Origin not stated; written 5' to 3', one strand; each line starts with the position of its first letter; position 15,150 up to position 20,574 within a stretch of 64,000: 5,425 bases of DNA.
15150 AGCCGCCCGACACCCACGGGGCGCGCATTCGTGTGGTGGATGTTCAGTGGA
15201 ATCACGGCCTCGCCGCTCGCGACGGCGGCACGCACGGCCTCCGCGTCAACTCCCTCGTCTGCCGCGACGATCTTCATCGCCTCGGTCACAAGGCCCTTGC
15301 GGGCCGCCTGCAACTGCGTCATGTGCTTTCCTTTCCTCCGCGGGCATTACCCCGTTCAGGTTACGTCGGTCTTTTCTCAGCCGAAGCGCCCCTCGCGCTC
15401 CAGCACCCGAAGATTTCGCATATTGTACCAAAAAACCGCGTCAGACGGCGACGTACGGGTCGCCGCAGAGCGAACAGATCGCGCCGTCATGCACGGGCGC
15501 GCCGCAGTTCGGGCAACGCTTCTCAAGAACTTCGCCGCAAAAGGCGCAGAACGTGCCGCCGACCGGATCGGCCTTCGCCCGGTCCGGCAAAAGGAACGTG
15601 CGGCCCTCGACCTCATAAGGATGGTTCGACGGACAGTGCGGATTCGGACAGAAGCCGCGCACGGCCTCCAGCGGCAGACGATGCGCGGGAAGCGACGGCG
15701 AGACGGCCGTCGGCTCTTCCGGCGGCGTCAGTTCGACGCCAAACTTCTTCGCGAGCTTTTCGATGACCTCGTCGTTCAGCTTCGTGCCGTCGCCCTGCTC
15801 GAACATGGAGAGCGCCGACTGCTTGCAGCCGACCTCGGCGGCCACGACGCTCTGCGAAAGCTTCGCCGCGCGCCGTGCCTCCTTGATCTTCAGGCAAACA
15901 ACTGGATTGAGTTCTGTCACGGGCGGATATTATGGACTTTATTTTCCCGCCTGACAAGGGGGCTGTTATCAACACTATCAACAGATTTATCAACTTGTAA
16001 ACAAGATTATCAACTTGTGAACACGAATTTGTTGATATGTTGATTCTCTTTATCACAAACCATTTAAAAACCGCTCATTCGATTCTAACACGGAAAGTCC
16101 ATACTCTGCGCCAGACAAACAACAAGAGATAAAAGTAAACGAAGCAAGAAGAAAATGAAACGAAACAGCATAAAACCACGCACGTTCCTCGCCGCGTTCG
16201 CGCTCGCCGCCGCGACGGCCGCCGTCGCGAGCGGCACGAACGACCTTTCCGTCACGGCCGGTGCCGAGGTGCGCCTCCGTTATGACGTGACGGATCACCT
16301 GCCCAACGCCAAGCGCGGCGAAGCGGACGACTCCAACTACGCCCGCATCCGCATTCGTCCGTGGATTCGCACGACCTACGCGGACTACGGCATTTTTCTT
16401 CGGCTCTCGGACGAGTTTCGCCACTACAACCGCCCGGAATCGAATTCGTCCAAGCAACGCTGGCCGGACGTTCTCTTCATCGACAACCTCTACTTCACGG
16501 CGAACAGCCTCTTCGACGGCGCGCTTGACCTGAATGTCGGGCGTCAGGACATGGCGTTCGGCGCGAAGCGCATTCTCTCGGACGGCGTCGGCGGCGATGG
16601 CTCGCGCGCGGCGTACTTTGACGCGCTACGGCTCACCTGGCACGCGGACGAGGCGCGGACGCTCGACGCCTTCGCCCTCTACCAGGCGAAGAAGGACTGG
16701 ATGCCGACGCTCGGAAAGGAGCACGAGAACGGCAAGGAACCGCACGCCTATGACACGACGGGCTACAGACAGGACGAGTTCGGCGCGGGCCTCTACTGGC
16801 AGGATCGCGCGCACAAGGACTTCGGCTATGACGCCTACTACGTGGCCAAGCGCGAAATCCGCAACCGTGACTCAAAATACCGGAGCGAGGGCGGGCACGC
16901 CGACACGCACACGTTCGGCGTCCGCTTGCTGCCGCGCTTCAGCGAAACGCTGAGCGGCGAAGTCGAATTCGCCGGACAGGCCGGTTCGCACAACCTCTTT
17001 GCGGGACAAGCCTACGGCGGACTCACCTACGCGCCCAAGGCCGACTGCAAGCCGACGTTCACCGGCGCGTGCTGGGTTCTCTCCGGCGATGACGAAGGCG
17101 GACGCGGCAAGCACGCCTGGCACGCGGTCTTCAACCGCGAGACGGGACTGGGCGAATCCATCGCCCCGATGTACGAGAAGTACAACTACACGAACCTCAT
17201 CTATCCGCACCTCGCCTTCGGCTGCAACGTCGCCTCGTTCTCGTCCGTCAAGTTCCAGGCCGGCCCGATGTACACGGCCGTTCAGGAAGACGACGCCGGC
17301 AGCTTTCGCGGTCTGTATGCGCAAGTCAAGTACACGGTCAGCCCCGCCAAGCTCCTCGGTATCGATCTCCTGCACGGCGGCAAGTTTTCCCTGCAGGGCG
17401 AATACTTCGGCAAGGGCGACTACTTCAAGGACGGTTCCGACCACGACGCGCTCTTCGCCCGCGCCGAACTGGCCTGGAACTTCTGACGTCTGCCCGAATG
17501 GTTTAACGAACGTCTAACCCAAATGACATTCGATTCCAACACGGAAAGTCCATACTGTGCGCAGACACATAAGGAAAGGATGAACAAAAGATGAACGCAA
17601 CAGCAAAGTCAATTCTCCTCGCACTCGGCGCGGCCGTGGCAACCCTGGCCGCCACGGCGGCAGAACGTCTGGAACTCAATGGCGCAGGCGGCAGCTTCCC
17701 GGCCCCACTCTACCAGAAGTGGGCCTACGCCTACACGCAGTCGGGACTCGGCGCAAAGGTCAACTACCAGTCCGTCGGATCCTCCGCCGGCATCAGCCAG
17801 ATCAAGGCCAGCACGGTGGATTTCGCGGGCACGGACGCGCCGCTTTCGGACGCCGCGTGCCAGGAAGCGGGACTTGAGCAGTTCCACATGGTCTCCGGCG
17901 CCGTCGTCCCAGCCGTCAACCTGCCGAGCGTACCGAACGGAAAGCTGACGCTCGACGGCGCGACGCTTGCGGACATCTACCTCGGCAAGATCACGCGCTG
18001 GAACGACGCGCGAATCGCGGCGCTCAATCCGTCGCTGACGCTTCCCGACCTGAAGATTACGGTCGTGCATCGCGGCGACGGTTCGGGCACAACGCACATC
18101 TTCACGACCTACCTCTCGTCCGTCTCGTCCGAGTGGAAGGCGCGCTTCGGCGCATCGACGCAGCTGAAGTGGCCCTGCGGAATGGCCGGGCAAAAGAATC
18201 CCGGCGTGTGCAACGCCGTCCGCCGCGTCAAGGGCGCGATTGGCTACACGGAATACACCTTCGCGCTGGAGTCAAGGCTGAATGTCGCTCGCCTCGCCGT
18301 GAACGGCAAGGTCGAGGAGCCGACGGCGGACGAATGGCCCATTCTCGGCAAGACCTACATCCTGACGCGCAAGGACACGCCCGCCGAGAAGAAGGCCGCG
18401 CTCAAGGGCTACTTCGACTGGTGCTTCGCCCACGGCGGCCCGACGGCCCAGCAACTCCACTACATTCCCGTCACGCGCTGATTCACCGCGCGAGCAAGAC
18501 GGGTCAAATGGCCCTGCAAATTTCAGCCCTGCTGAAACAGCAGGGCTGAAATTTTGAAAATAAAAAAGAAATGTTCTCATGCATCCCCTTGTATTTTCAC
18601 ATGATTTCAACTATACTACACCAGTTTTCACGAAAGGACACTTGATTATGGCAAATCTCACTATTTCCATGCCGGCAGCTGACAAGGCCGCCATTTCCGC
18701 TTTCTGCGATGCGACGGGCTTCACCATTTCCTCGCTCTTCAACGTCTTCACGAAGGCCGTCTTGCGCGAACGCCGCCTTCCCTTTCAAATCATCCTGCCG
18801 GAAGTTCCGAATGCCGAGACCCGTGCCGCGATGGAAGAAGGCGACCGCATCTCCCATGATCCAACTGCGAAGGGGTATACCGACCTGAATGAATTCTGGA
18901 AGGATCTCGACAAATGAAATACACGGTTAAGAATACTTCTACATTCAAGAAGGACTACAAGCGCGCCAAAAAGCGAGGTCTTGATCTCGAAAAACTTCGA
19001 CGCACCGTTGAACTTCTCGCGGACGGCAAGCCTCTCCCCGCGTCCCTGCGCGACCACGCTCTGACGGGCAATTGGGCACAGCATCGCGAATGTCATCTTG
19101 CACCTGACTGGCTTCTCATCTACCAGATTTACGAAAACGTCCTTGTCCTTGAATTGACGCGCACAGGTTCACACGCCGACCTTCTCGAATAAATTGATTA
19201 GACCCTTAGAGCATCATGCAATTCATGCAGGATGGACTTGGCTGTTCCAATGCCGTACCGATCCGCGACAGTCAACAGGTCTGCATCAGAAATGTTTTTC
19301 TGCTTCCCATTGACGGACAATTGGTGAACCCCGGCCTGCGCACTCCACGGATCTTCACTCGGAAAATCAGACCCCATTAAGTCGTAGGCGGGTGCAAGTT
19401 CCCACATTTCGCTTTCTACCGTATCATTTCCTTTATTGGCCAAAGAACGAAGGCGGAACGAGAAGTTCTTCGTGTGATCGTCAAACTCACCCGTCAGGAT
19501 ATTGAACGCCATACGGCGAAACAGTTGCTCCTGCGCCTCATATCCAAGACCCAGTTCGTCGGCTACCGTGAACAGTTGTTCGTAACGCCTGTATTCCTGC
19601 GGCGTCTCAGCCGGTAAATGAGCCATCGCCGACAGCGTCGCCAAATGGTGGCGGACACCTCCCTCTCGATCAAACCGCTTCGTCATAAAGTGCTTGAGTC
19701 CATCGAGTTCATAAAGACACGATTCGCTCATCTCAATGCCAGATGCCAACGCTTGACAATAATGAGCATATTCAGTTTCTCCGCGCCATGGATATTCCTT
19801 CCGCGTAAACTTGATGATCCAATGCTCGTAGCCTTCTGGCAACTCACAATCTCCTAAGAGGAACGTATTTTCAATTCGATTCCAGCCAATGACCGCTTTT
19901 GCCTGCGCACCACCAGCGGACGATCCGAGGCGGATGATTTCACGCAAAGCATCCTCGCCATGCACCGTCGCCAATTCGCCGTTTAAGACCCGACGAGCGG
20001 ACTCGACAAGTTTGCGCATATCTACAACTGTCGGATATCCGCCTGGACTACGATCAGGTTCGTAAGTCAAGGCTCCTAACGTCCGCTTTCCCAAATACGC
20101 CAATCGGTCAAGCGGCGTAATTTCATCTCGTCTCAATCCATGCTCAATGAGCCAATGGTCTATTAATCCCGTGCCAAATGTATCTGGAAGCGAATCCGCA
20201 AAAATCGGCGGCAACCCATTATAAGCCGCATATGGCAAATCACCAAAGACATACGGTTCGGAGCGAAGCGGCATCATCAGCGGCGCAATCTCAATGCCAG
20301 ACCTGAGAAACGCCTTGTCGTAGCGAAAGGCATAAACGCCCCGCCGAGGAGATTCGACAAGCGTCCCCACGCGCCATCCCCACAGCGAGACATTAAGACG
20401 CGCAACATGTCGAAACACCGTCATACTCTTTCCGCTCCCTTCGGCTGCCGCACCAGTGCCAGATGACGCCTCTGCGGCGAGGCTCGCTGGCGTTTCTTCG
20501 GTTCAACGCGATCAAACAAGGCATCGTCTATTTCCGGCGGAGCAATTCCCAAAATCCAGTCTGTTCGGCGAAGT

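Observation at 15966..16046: Dense array of 8 DnaA-box-like 9-mers about 9 kb from the origin, just upstream of an XRE-HTH/zinc-ribbon gene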

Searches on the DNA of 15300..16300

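Call 68: search_rna_families(source=window, start=15300, end=16300, threshold=evalue, max_evalue=1)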
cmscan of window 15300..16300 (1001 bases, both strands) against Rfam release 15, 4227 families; matches with E-value up to 1: 3.
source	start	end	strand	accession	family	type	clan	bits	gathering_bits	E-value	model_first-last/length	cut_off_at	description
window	15316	15420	-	RF00059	TPP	Cis-reg; riboswitch;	-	53.6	54.3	1.7e-09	1-105/105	no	TPP riboswitch aptamer (THI element)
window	15695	15866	-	RF02609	BSR0602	Gene; sRNA;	-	20.6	191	0.039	1-169/169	no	Brucella sRNA 0602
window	15968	16045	+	RF00785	mir-90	Gene; miRNA;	-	19.3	68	0.52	18-67/84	no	mir-90 microRNA precursor family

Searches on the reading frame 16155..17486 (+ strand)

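Call 7: search_protein_families(library=pfam, proteins=[window:16155-17486:+])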
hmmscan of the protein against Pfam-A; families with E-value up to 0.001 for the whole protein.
window:16155-17486:+ (443 aa): 1 family
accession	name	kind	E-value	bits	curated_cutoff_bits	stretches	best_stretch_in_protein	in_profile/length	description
PF13372.12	Alginate_exp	-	1.2e-08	34.6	25.2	1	34-314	4-267/395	Alginate export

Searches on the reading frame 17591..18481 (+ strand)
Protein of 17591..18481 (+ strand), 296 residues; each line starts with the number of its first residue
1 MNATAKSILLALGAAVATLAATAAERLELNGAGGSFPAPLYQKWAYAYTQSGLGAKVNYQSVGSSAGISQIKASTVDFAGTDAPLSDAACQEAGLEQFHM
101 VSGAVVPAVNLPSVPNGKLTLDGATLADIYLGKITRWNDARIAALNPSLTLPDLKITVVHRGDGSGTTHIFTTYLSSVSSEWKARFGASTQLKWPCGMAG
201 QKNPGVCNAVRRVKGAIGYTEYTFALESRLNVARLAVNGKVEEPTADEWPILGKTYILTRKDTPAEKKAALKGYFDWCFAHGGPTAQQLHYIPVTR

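Call 7: search_protein_families(library=pfam, proteins=[window:17591-18481:+])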
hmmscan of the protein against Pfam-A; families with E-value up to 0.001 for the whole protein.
window:17591-18481:+ (296 aa): 3 families
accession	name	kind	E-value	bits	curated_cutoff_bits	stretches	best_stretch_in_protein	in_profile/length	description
PF12849.12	PBP_like_2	-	3.3e-39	135.7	27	1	21-279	4-264/267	PBP superfamily domain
PF01547.30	SBP_bac_1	-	1.5e-09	38.7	26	1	41-200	10-183/307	Bacterial extracellular solute-binding protein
PF12727.12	PBP_like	-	2.1e-05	24.2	27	1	54-177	10-115/193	PBP superfamily domain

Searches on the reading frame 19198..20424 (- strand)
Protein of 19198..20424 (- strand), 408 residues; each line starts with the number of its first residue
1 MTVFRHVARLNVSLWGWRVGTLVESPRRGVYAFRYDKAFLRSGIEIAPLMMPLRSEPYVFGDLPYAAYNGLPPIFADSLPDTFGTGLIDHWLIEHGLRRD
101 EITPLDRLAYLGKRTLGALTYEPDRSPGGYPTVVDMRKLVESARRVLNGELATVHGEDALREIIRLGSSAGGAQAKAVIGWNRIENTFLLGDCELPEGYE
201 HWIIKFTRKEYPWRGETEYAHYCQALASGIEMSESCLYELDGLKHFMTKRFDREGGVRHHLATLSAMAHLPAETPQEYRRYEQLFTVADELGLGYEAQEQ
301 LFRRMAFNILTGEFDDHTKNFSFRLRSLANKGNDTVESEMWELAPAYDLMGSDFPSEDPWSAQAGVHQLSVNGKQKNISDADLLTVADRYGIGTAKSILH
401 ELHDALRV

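Call 7: search_protein_families(library=pfam, proteins=[window:19198-20424:-])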
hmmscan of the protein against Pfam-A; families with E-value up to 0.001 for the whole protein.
window:19198-20424:- (408 aa): 2 families
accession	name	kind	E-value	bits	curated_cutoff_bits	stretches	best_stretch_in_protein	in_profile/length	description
PF07804.18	HipA_C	-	5e-41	141.1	30.5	1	168-403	1-206/213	HipA-like C-terminal domain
PF13657.11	Couple_hipA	-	2.6e-21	76.4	22.5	1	10-121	1-98/99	HipA N-terminal domain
